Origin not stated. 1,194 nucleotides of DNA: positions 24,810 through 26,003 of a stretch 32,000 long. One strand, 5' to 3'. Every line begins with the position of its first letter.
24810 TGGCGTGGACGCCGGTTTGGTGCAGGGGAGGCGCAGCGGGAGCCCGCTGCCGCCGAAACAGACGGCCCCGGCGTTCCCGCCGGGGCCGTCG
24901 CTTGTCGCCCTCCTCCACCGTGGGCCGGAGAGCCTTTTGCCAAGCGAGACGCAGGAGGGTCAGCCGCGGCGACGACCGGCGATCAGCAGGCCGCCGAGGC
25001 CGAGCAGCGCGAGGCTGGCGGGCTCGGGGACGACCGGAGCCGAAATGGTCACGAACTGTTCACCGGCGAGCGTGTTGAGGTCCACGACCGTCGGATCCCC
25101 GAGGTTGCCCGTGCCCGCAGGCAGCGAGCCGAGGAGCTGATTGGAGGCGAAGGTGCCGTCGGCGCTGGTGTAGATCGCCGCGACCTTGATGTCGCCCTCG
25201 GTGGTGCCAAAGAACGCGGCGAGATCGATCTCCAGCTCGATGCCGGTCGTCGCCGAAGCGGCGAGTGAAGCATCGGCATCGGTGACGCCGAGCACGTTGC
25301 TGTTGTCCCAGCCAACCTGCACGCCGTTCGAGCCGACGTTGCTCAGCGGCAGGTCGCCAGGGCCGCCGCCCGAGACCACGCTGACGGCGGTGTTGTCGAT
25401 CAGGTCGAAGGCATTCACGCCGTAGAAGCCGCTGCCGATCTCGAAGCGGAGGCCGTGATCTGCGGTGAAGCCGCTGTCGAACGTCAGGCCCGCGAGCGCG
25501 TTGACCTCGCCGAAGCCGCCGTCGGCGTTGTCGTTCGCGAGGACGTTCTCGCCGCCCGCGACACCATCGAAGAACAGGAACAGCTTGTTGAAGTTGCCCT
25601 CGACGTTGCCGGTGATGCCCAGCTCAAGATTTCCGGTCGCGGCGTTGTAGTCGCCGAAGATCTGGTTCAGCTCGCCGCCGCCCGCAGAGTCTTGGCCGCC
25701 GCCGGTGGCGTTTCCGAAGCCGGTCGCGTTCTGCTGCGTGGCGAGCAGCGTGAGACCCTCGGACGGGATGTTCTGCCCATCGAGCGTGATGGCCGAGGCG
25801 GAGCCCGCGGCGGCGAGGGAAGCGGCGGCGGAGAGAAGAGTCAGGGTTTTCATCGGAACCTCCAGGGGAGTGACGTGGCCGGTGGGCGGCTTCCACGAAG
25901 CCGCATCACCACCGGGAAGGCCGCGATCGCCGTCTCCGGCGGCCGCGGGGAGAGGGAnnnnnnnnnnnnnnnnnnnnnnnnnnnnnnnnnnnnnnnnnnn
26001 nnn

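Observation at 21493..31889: LacI-centred alpha-glucan locus coupling a pseudopilin-like protein and PEP-CTERM surface proteins to GH13 enzymes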

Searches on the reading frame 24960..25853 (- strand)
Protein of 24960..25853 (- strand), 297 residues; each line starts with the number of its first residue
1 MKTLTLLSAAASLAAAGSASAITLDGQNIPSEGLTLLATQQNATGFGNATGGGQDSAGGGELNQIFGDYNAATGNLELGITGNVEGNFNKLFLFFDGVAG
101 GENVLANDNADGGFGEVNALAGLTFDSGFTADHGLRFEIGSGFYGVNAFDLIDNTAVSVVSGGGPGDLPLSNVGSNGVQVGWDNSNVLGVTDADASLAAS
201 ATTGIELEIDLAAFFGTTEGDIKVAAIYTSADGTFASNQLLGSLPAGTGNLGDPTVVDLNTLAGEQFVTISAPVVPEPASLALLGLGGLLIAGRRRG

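Call 6: search_protein_families(library=pfam, proteins=[window:24960-25853:-], max_evalue=0.01)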
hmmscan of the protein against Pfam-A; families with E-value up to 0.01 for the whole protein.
window:24960-25853:- (297 aa): 1 family
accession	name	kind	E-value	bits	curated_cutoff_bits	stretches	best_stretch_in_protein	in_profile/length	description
PF07589.16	PEP-CTERM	-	1.3e-05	25.5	20.7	1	275-296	2-24/24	PEP-CTERM motif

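Call 7: search_protein_families(library=ncbifam, proteins=[window:24960-25853:-], max_evalue=0.01)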
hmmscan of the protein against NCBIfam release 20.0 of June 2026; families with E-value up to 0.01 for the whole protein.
window:24960-25853:- (297 aa): 6 families
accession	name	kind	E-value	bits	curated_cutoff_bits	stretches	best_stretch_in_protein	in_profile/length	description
TIGR02595.1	PEP_CTERM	domain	0.00021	21.9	16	1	275-296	1-22/24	PEP-CTERM sorting domain-containing protein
NF038125.1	PEP_CTERM_THxN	subfamily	0.00023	20.8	85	1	268-296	215-244/246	THxN family PEP-CTERM protein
NF038120.1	PEP_CTERM_QFxxD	subfamily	0.0003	20.7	80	1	270-296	188-214/215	NF038120 family PEP-CTERM protein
NF038129.1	PEP_NF038129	equivalog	0.0015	18.4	65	1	261-296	159-192/194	NF038129 family PEP-CTERM protein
NF038118.1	PEP_CTERM_CCXG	equivalog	0.006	16.3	90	0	271-296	172-197/199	CCXG family PEP-CTERM protein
NF041927.1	Xrt_dep_XDP1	equivalog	0.0066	16.5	125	1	262-296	206-241/242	exosortase-dependent surface protein XDP1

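Call 24: find_homologous_proteins(query=window:24960-25853:-)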
Query window:24960-25853:- (297 aa): 184 proteins with E <= 0.001 among 8000 candidates; the best 120 are listed.
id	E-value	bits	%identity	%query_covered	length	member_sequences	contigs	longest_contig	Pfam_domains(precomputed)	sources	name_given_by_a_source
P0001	1.1e-178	611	100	100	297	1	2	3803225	PF07589.17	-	-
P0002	1.1e-135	470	76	94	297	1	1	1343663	-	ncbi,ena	-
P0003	6.0e-121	422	71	100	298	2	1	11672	PF07589.17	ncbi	-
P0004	4.8e-119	415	71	99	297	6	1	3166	PF07589.17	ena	-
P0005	9.0e-111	388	69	99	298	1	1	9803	PF07589.17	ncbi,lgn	ncbi:MAG: PEP-CTERM sorting domain-containing protein [Planctomycetota bacterium]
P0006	8.3e-96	339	63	97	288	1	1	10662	-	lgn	-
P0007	1.3e-92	329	62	100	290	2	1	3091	PF07589.17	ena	-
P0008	1.4e-92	329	59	98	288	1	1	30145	-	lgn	-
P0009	3.2e-92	327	60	99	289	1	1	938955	PF07589.17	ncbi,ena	-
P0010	7.0e-92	326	62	93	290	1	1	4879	PF07589.17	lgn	-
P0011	7.4e-92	326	60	99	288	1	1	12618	-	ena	-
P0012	1.1e-91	326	58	99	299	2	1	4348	-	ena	-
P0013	2.0e-90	321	59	96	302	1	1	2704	PF07589.17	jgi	jgi:hypothetical protein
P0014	8.9e-90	319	56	100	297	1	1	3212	-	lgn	-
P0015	1.4e-89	319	56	99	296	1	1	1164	-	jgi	jgi:hypothetical protein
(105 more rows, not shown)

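Call 39: predict_structure(alignment_id=A1)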
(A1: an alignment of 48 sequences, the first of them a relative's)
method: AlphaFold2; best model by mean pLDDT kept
length: 297 residues; sequences in the alignment: 48
mean_pLDDT: 88.8   pTM: 0.86
mean pLDDT of the five models: 88.8, 88.7, 88.2, 86.8, 85.0
residues with pLDDT >= 90: 198; 70-90: 73; 50-70: 26; < 50: 0
segments of 3 or more residues with pLDDT < 50: none
pLDDT, mean of each block of 10 residues (from residue 1): 56 58 93 96 87 76 95 94 84 96 97 90 97 94 93 96 84 93 93 95 96 92 95 93 88 96 95 78 79 80
secondary structure, 60 per line:
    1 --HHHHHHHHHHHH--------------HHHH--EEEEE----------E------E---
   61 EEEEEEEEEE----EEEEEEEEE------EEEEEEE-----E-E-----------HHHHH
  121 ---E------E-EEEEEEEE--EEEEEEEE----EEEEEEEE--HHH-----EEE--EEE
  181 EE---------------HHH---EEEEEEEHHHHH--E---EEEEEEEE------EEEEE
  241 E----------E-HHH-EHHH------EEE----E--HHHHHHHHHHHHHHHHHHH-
elements in order: H3-14 H29-32 E35-39 E61-70 E75-83 E90-96 H116-120 E133-140 E143-150 E155-162 E173-175 E178-182 E204-210 H211-215 E222-229 E236-241 E268-270 H278-296

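Call 45: fold_search(model_id=the predicted structure, library=pdb)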
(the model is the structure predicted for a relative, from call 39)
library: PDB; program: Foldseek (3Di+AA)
matches with E <= 10: 1226; with E <= 0.001: 0
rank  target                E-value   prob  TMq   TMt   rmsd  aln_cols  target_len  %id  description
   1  5cyl_B                3.8e-03  0.16  0.16  0.15  18.5       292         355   10  Crystal structure of the CupB6 tip adhesin from Pseudomonas aeruginosa (released 2016-10-05)
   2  5cyl_A                6.6e-03  0.12  0.15  0.13  17.9       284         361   11  Crystal structure of the CupB6 tip adhesin from Pseudomonas aeruginosa (released 2016-10-05)
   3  5cyl_G                7.0e-03  0.08  0.12  0.10  18.4       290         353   11  Crystal structure of the CupB6 tip adhesin from Pseudomonas aeruginosa (released 2016-10-05)
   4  5cyl_F                8.2e-03  0.12  0.15  0.14  17.8       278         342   10  Crystal structure of the CupB6 tip adhesin from Pseudomonas aeruginosa (released 2016-10-05)
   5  5cyl_C                8.7e-03  0.14  0.17  0.15  17.4       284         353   10  Crystal structure of the CupB6 tip adhesin from Pseudomonas aeruginosa (released 2016-10-05)
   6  5cyl_D                1.2e-02  0.10  0.15  0.13  18.9       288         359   10  Crystal structure of the CupB6 tip adhesin from Pseudomonas aeruginosa (released 2016-10-05)
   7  5cyl_H                1.3e-02  0.12  0.17  0.15  18.1       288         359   11  Crystal structure of the CupB6 tip adhesin from Pseudomonas aeruginosa (released 2016-10-05)
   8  7v23_C                2.3e-02  0.07  0.14  0.06  19.0       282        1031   11  CryoEM structure of del68-76/del679-688 prefusion-stabilized spike in complex with the Fab of N12-9 (released 2022-08-10)
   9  1vav_A                2.7e-02  0.09  0.13  0.16  18.3       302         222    9  Crystal structure of alginate lyase PA1167 from Pseudomonas aeruginosa at 2.0 A resolution (released 2004-05-25)
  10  7v23_A                3.0e-02  0.08  0.14  0.06  19.0       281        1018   10  CryoEM structure of del68-76/del679-688 prefusion-stabilized spike in complex with the Fab of N12-9 (released 2022-08-10)
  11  9ato_A                3.0e-02  0.07  0.13  0.06  19.3       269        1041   10  XBB.1.5 spike/Nanosota-3C complex (released 2024-09-18)
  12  7q9f_C                3.1e-02  0.07  0.12  0.05  19.8       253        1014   11  Beta-50 fab in complex with SARS-CoV-2 beta-Spike glycoprotein (released 2021-12-15)
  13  3qc5                  3.9e-02  0.25  0.19  0.17  13.1       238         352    8  GspB (released 2011-08-10)
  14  2ivf_C                4.2e-02  0.57  0.27  0.34   7.7       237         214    8  Ethylbenzene dehydrogenase from Aromatoleum aromaticum (released 2006-09-14)
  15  7e8c_B                4.2e-02  0.06  0.13  0.06  19.3       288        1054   10  SARS-CoV-2 S-6P in complex with 9 Fabs (released 2021-06-09)
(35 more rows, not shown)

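Call 46: search_solved_structures(query=A1, max_evalue=10)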
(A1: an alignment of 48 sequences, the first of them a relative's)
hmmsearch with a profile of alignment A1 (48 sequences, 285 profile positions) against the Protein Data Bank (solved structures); distinct sequences matched with E-value up to 10: 1.
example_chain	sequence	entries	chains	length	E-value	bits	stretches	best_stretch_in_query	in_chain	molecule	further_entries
5w70_A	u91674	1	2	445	0.12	14.8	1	190-280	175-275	L-glutamine:2-deoxy-scyllo-inosose aminotransferase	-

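Call 74: find_related_loci(query=A1, collection=genome_contigs, flank=10000)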
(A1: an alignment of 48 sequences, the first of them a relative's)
Query A1 (297 aa) in genome_contigs; peptide patterns used: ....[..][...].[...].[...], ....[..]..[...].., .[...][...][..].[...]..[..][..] (x = any residue, [..] = any of these).
192 stretches matched a pattern; 91 encode a relative of the query (tblastn E <= 1e-3); the best 80 are kept; 80 distinct loci.
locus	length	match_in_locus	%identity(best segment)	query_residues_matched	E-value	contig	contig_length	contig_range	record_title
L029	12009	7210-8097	71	1-296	7e-115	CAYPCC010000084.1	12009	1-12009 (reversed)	MAG TPA_asm: uncultured Phycisphaera sp. isolate SRP072547_co2_92 genome assembly, contig: NODE_9459_length_12009_cov_5.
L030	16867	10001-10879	71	2-296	1e-114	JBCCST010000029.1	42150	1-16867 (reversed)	MAG: Planctomycetota bacterium isolate P01_D01_bin.62 k141_559902_length_42150_cov_43.6382, whole genome shotgun sequenc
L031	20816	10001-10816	61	16-290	6e-93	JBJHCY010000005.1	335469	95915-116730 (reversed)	MAG: Phycisphaerales bacterium isolate SF2967_J5348.maxbin.013 NODE_19_length_335469_cov_6.535388, whole genome shotgun 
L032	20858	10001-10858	60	2-296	5e-91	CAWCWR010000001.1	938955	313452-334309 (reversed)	MAG: uncultured Phycisphaeraceae bacterium isolate MFD03250.bin.2.15 genome assembly, contig: contig_10094, whole genome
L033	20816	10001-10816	59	16-290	3e-89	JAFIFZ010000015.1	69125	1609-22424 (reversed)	MAG: Phycisphaerales bacterium isolate coassembly_bin.61 k141_22206, whole genome shotgun sequence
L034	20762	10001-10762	65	2-252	2e-88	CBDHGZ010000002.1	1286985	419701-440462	MAG: Lacipirellulaceae bacterium isolate 1f9809e0-dcd1-4150-8bd3-4410f639a638 genome assembly, contig: contig_2, whole g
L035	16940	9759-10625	56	5-296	5e-88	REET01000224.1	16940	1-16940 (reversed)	MAG: Phycisphaerales bacterium isolate PLM2.Bin57 NODE_4032_length_16940_cov_6.89138, whole genome shotgun sequence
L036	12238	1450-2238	60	24-296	2e-86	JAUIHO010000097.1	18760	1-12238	MAG: Phycisphaerae bacterium isolate Co_bin.211 NODE_16542_length_18760_cov_0.966243, whole genome shotgun sequence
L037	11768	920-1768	58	5-296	1e-85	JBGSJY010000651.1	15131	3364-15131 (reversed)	MAG: Pirellulales bacterium isolate JTS-AC168 k141_952334, whole genome shotgun sequence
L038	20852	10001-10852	56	5-296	9e-86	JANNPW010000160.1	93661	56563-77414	MAG: Mariniblastus sp. isolate SOY_31_metabat_97 SOY_31_k141_2036510, whole genome shotgun sequence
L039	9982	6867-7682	58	16-290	6e-86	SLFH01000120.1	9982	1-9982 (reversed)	MAG: Phycisphaerales bacterium isolate CSSed162cmB_608R1 CSSed16-2cmB-25914, whole genome shotgun sequence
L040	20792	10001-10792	59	24-296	2e-84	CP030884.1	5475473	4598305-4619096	MAG: Planctomycetaceae bacterium isolate ECT2AJA-110-A chromosome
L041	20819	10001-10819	58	10-291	1e-81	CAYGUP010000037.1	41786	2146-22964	MAG TPA_asm: uncultured Planctomycetaceae bacterium isolate ERP117304_co3_237 genome assembly, contig: NODE_1399_length_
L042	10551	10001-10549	79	2-184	4e-81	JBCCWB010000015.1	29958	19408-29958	MAG: Planctomycetota bacterium isolate P01_E01_bin.51 k141_508973_length_29958_cov_54.8877, whole genome shotgun sequenc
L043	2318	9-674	64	18-241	1e-83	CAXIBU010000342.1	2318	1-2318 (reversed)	MAG TPA_asm: uncultured Verrucomicrobiales bacterium isolate ERR7163070_binner13_23 genome assembly, contig: ERZ8868561.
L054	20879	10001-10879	52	2-297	3e-73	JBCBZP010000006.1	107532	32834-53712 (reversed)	MAG: Planctomycetota bacterium isolate P01_A01_bin.119 k141_782225_length_107532_cov_25.6500, whole genome shotgun seque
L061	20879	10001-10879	49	1-296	1e-61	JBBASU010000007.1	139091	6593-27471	MAG: Phycisphaerales bacterium isolate EUL_253 ctg7-EUL_253, whole genome shotgun sequence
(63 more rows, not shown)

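Call 77: search_protein_families(library=pfam, proteins=[L031:7771-9744:+, L031:6220-7458:+, L031:5162-6178:+, L031:4104-5105:-, L031:10921-12012:-, L031:12009-15989:-, L054:6026-8185:+, L054:10991-12082:+, L054:12264-13811:+, L061:7614-9815:+], max_evalue=0.0001)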
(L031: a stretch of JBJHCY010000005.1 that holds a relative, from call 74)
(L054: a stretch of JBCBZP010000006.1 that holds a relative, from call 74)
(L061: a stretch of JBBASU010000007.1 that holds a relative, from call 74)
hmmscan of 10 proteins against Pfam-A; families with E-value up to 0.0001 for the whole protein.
L031:7771-9744:+ (657 aa): 2 families
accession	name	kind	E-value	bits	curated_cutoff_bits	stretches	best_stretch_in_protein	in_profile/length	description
PF00905.27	Transpeptidase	-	1.4e-43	149.7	22.1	1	281-638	3-299/299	Penicillin binding protein transpeptidase domain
PF03717.20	PBP_dimer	-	1.2e-13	52.3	24.4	1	66-210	2-151/180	Penicillin-binding Protein dimerisation domain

L031:6220-7458:+ (412 aa): 2 families
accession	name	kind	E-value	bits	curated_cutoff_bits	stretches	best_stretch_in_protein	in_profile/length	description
PF01476.26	LysM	-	6.2e-25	87.3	20.9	3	362-410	1-43/43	LysM domain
PF05489.18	Phage_tail_X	-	2.8e-06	27.3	22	0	363-410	5-52/60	Phage Tail Protein X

L031:5162-6178:+ (338 aa): 1 family
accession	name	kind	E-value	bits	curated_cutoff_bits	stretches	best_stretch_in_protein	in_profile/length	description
PF01795.25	Methyltransf_5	-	1.1e-75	255.4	27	1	6-321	3-305/309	MraW methylase family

L031:4104-5105:- (333 aa): 2 families
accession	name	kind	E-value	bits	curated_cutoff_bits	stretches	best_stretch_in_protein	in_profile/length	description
PF01343.23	Peptidase_S49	-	1.2e-37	129.7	24.9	1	125-275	4-153/154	Peptidase family S49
PF25145.1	NfeD1b_N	-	8.6e-10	38.9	40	1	79-174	15-106/189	NfeD1b, N-terminal domain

L031:10921-12012:- (363 aa): 0 families

L031:12009-15989:- (1326 aa): 5 families
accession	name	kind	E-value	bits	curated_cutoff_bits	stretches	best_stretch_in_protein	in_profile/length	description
PF00133.28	tRNA-synt_1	-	2.6e-108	362.9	22.7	3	133-668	3-253/414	tRNA synthetases class I (I, L, M and V)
PF08264.19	Anticodon_1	-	5.1e-35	121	25.1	1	1048-1202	1-144/148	Anticodon-binding domain of tRNA ligase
PF09334.17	tRNA-synt_1g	-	8.4e-19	68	20.1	1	164-224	8-68/391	tRNA synthetases class I (M)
PF10458.14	Val_tRNA-synt_C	-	4.9e-14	52.8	25.9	1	1261-1325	1-65/66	Valyl tRNA synthetase tRNA binding arm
PF01406.26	tRNA-synt_1e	-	7.2e-05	22.7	27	0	938-984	238-284/301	tRNA synthetases class I (C) catalytic domain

L054:6026-8185:+ (719 aa): 1 family
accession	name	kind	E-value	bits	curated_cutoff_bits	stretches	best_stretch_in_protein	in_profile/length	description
PF00171.27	Aldedh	-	1.9e-121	406.3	23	1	246-701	8-460/461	Aldehyde dehydrogenase family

L054:10991-12082:+ (363 aa): 0 families

L054:12264-13811:+ (515 aa): 1 family
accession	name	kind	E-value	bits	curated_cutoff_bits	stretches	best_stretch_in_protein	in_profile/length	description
PF04293.20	SpoVR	-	2.4e-133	445.3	27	1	20-429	10-406/407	SpoVR like protein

L061:7614-9815:+ (733 aa): 2 families
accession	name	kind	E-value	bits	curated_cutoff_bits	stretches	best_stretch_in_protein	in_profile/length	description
PF00905.27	Transpeptidase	-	4.3e-42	144.8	22.1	1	340-708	3-299/299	Penicillin binding protein transpeptidase domain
PF03717.20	PBP_dimer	-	3.1e-09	37.9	24.4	1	88-294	2-176/180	Penicillin-binding Protein dimerisation domain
